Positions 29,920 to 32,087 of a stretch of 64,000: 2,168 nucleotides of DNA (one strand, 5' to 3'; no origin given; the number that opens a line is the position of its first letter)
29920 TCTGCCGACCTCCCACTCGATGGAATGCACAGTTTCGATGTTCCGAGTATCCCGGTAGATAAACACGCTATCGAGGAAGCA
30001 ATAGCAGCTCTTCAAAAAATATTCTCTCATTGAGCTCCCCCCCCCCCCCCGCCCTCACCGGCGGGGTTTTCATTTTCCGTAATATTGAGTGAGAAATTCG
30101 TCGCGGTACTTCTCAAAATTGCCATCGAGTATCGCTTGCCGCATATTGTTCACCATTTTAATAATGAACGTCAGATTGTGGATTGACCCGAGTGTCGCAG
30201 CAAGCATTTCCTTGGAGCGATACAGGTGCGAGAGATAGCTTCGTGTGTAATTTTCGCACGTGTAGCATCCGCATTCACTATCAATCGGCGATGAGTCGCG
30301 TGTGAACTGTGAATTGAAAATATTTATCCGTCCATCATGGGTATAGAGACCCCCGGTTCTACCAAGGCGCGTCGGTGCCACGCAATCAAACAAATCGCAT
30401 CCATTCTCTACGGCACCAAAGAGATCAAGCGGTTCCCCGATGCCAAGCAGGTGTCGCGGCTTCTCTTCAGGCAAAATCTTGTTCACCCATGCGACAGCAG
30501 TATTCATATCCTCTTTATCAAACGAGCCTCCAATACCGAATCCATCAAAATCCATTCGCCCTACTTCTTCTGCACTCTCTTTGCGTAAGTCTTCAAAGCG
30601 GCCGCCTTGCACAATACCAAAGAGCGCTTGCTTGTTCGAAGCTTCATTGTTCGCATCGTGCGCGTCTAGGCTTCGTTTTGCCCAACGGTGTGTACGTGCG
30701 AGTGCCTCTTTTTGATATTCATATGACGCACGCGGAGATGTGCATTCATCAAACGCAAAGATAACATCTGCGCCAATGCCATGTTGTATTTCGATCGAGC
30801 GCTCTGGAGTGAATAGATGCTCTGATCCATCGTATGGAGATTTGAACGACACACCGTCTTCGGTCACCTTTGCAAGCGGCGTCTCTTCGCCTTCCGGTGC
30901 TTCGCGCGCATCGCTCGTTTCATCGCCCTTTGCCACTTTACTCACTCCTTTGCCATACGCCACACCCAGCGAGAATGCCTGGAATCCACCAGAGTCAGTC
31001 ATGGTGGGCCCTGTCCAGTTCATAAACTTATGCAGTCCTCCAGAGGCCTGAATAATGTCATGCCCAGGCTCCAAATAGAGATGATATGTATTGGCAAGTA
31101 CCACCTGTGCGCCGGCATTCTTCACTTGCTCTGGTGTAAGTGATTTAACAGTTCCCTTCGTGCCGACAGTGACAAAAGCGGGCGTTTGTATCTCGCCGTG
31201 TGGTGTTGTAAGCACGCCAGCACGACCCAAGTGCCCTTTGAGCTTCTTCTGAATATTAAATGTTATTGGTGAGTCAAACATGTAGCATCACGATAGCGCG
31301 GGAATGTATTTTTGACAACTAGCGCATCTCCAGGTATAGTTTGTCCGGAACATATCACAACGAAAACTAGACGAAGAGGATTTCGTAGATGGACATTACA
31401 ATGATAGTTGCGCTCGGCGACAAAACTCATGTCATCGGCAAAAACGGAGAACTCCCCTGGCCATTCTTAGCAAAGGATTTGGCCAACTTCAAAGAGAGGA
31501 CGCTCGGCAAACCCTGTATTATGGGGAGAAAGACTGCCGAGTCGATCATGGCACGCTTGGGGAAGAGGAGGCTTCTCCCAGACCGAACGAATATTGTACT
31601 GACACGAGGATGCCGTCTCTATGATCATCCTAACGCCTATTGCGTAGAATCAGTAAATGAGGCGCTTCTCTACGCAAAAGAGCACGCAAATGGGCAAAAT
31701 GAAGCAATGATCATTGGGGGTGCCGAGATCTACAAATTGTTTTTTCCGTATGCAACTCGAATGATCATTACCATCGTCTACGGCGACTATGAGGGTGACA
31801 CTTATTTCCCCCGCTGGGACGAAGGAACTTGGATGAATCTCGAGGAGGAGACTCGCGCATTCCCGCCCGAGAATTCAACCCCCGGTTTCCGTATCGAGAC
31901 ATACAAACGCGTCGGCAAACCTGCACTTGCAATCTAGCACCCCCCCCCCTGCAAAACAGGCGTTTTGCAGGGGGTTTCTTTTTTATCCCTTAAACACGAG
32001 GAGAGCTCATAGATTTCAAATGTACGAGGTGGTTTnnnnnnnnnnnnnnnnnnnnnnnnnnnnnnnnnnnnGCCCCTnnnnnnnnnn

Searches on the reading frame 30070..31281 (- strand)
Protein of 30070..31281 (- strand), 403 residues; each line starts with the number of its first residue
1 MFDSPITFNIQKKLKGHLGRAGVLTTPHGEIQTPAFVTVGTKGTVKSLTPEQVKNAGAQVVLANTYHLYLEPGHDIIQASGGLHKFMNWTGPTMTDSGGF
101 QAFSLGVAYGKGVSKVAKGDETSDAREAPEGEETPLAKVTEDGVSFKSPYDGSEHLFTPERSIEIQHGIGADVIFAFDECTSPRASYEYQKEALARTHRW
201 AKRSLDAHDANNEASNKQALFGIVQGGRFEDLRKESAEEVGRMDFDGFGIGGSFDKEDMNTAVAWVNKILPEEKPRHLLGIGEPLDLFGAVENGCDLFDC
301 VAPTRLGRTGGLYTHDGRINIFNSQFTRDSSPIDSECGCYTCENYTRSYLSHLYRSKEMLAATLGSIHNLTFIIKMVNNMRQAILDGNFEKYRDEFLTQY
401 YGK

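Call 22: search_protein_families(library=pfam, proteins=[window:30070-31281:-])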
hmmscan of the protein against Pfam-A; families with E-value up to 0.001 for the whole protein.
window:30070-31281:- (403 aa): 1 family
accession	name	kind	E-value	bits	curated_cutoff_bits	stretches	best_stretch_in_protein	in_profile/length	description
PF01702.25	TGT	-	2.6e-141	471.3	26.3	1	19-401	3-356/357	Queuine tRNA-ribosyltransferase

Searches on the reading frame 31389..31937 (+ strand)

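Call 22: search_protein_families(library=pfam, proteins=[window:31389-31937:+])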
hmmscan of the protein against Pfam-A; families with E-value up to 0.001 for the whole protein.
window:31389-31937:+ (182 aa): 1 family
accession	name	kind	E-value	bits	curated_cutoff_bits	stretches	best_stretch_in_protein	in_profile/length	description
PF00186.24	DHFR_1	-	5.7e-41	140.3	25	1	3-173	2-158/159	Dihydrofolate reductase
